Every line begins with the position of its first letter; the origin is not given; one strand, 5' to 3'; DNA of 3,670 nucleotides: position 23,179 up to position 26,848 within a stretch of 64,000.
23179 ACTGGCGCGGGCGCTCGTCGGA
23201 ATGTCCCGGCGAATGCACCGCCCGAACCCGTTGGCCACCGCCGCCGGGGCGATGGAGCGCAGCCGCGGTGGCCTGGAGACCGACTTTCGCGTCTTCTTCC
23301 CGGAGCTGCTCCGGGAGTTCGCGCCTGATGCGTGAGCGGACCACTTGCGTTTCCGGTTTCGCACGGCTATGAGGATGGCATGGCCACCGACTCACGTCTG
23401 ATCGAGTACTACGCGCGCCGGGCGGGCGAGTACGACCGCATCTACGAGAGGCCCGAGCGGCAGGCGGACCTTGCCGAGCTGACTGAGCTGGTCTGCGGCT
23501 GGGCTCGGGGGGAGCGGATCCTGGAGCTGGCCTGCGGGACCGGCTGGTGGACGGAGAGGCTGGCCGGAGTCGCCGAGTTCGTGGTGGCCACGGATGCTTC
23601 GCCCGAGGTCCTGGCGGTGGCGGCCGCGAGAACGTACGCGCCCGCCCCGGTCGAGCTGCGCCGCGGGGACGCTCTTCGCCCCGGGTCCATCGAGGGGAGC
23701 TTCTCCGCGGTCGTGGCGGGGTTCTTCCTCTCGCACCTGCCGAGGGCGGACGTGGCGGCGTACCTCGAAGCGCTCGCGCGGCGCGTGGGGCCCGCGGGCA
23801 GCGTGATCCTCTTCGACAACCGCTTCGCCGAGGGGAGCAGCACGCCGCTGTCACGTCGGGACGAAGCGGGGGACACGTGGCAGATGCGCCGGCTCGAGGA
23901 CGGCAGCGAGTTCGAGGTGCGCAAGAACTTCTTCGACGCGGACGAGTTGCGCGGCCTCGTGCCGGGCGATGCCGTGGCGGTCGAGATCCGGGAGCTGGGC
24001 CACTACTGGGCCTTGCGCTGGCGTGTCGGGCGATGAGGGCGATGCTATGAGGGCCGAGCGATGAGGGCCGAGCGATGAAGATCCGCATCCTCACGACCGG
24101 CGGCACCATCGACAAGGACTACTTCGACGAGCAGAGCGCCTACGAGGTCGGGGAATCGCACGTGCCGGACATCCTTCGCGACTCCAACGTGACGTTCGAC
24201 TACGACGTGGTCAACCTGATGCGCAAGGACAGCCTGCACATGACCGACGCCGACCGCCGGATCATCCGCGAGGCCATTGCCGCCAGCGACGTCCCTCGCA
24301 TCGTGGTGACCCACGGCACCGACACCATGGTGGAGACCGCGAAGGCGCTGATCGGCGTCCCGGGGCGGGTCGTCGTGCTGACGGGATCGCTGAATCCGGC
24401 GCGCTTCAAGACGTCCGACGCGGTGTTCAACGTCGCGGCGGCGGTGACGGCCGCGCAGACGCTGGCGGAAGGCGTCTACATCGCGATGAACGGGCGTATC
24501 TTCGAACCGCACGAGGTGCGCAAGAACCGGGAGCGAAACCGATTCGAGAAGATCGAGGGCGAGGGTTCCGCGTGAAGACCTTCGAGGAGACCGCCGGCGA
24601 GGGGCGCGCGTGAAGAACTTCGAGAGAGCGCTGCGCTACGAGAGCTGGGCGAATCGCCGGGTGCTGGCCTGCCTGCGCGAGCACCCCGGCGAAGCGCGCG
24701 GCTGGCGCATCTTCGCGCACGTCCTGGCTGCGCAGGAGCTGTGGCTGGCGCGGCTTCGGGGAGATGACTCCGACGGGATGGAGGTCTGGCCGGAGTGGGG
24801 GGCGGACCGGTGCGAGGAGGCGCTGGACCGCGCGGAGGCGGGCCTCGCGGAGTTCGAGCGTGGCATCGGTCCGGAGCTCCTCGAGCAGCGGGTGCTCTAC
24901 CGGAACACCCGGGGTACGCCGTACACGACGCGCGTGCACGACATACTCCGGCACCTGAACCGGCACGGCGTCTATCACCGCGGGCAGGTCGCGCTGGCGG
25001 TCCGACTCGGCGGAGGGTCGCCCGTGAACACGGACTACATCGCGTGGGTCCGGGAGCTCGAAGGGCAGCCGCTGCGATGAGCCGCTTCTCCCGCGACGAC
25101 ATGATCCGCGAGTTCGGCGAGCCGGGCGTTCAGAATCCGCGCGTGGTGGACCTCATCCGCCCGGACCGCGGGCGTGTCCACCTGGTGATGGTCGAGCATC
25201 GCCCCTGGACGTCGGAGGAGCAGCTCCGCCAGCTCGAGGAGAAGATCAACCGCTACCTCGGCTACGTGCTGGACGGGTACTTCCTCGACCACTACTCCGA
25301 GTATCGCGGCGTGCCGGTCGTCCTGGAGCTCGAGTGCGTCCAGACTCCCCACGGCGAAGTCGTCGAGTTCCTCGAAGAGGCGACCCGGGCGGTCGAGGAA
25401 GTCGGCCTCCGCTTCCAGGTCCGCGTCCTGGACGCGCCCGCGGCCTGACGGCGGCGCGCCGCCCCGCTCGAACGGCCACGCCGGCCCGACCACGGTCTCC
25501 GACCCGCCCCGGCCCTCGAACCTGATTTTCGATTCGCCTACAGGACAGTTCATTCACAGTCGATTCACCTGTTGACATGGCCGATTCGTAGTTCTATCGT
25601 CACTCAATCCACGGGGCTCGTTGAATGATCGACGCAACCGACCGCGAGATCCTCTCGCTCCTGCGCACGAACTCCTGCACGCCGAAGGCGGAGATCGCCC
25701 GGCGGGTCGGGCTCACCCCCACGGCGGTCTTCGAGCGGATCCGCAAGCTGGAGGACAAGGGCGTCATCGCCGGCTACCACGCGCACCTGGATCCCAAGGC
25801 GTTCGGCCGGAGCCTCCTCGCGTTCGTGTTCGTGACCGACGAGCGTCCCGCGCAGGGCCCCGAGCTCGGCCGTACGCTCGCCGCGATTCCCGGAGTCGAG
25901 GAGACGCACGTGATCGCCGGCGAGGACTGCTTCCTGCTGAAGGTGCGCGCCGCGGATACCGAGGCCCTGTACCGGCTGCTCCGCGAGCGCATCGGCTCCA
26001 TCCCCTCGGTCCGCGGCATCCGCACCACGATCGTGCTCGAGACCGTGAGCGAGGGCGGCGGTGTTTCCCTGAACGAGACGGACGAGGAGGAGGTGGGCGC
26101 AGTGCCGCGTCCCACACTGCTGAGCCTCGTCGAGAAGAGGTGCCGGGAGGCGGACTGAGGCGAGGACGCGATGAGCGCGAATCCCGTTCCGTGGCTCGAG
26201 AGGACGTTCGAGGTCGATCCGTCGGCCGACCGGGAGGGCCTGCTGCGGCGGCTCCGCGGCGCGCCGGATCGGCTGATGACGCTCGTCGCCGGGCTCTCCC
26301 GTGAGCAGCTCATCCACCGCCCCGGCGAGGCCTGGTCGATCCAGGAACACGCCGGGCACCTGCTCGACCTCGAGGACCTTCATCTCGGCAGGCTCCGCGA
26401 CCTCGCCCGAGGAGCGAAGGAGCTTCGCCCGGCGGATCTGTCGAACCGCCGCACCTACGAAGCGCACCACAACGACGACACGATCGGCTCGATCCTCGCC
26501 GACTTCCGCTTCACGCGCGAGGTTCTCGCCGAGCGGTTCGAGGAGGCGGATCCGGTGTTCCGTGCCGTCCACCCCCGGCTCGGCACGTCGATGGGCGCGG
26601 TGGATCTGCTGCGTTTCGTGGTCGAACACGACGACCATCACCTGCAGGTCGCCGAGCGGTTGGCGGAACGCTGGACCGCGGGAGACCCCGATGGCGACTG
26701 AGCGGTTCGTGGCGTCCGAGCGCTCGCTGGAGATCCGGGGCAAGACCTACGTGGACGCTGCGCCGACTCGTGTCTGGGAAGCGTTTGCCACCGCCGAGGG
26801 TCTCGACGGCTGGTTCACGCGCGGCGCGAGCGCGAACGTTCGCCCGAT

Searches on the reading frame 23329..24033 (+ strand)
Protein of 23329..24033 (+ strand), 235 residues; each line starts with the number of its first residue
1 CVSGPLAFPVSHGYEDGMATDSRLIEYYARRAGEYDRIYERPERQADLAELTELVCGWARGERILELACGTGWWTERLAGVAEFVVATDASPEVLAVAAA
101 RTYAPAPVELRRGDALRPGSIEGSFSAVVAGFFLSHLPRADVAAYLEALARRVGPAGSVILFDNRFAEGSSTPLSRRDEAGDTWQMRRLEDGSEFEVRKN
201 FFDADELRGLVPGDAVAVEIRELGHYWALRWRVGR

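Call 37: search_protein_families(library=pfam, proteins=[window:23329-24033:+], max_evalue=0.0001)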
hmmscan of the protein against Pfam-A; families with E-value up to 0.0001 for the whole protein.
window:23329-24033:+ (235 aa): 4 families
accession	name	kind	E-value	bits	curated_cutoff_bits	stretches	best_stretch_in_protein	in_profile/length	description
PF13649.12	Methyltransf_25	-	1.5e-14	54.9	27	1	64-157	1-97/97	Methyltransferase domain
PF08241.18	Methyltransf_11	-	7.4e-12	46.2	21.2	1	65-160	1-94/95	Methyltransferase domain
PF13489.12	Methyltransf_23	-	2.6e-09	37.4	27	1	44-210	5-153/164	Methyltransferase domain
PF08242.18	Methyltransf_12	-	3.8e-09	37.6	30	1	65-157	1-96/98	Methyltransferase domain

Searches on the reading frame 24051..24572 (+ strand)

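Call 37: search_protein_families(library=pfam, proteins=[window:24051-24572:+], max_evalue=0.0001)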
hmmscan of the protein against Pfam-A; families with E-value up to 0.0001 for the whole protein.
window:24051-24572:+ (174 aa): 1 family
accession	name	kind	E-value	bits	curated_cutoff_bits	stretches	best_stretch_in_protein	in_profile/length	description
PF00710.25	Asparaginase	-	2.3e-27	96.2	22.5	1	10-162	1-164/193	Asparaginase, N-terminal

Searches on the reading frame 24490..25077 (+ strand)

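Call 37: search_protein_families(library=pfam, proteins=[window:24490-25077:+], max_evalue=0.0001)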
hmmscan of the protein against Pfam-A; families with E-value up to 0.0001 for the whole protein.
window:24490-25077:+ (196 aa): 2 families
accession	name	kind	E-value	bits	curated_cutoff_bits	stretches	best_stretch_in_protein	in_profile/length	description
PF05163.17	DinB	-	3.6e-13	50.2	23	1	74-184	45-155/165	DinB family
PF12867.12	DinB_2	-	6.4e-05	23.8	24.8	1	72-167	33-128/128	DinB superfamily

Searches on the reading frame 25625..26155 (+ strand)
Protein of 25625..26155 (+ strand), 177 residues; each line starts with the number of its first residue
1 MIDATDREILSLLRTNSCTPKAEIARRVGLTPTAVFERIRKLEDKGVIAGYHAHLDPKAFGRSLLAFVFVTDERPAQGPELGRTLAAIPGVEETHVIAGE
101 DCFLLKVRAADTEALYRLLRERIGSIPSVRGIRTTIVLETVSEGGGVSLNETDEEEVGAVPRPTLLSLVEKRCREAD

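Call 37: search_protein_families(library=pfam, proteins=[window:25625-26155:+], max_evalue=0.0001)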
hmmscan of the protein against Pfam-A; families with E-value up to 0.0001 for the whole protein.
window:25625-26155:+ (177 aa): 5 families
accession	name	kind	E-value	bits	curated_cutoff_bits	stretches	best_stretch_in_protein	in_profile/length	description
PF01037.27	AsnC_trans_reg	-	6e-19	68.1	25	1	78-140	11-73/73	Lrp/AsnC ligand binding domain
PF13412.12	HTH_24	-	1.7e-14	53.5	21.9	1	3-48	2-47/48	Winged helix-turn-helix DNA-binding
PF13404.12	HTH_AsnC-type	-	7.5e-13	48.5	27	1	2-43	1-42/42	AsnC-type helix-turn-helix domain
PF01047.28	MarR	-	5.1e-06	26.7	24.6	1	8-49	7-48/59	MarR family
PF22451.2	NirdL-like_HTH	-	1.4e-05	25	27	1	19-48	17-46/47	Siroheme decarboxylase NirDL-like HTH domain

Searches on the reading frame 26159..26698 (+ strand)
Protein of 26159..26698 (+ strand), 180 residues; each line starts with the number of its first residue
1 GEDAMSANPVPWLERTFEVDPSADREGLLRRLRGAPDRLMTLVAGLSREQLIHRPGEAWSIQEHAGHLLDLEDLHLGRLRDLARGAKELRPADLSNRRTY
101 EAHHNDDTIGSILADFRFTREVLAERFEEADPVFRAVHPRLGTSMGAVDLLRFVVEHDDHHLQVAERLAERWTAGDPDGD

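Call 38: search_protein_families(library=pfam, proteins=[window:26159-26698:+], max_evalue=0.0001)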
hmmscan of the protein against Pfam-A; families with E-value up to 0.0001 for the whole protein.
window:26159-26698:+ (180 aa): 2 families
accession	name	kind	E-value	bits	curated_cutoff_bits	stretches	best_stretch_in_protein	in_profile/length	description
PF12867.12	DinB_2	-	3.2e-12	47.4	24.8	1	32-164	2-127/128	DinB superfamily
PF05163.17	DinB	-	3.6e-07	30.7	23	1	28-161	8-134/165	DinB family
